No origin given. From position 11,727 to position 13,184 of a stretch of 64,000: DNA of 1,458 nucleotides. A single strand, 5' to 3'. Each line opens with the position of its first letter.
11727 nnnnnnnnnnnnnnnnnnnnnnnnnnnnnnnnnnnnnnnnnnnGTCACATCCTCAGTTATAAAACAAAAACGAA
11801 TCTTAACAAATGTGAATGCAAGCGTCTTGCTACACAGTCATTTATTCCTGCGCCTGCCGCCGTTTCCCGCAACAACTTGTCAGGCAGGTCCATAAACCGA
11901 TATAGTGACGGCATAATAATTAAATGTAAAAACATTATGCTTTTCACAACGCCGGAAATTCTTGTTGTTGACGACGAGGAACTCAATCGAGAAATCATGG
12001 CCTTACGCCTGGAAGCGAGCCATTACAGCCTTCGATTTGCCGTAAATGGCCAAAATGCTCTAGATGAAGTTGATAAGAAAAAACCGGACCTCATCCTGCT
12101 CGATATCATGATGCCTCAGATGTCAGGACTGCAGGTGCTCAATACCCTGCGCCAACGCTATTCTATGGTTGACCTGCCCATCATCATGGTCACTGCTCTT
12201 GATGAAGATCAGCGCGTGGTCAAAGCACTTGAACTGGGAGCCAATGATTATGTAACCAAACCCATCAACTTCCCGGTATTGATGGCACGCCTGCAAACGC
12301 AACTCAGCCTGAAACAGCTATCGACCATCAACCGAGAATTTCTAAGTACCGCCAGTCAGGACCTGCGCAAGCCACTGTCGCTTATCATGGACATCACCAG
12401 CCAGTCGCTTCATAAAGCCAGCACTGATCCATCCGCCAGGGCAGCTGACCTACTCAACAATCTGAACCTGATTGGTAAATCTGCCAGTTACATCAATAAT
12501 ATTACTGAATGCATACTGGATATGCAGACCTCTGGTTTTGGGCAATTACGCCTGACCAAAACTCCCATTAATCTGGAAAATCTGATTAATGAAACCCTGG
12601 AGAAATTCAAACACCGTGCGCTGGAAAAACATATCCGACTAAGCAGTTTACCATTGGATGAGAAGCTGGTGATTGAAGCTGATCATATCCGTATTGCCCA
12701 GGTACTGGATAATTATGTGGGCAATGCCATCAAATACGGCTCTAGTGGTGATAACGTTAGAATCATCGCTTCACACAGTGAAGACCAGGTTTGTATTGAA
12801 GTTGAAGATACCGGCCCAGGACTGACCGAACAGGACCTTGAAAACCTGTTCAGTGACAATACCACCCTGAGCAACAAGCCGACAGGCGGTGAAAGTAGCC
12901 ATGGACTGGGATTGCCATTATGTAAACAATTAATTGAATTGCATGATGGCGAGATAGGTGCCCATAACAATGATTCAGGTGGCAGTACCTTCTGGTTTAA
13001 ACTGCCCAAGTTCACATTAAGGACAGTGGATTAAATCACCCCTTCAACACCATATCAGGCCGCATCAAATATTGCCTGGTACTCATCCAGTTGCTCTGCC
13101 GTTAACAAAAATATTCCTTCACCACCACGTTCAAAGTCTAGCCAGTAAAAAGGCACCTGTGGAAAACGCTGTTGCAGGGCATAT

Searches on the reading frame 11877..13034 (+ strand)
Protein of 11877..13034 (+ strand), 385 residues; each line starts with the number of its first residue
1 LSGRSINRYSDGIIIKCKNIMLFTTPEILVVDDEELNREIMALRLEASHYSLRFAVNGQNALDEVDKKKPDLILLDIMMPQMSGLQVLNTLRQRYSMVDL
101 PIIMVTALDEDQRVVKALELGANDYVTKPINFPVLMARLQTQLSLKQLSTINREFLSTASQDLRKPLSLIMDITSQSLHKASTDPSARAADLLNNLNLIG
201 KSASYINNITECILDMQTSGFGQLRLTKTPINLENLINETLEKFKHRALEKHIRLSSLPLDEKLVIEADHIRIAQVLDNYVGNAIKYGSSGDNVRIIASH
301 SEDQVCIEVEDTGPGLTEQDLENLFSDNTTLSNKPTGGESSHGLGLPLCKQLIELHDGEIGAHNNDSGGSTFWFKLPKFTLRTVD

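Call 26: search_protein_families(library=pfam, proteins=[window:11877-13034:+], max_evalue=0.00001)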
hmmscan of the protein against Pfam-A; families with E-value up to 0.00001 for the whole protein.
window:11877-13034:+ (385 aa): 2 families
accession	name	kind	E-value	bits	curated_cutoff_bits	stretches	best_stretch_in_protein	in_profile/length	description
PF00072.30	Response_reg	-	2.1e-31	108.8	30.2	1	28-139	1-110/111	Response regulator receiver domain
PF02518.31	HATPase_c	-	7.9e-26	91.1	26.4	1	269-378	2-109/111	Histidine kinase-, DNA gyrase B-, and HSP90-like ATPase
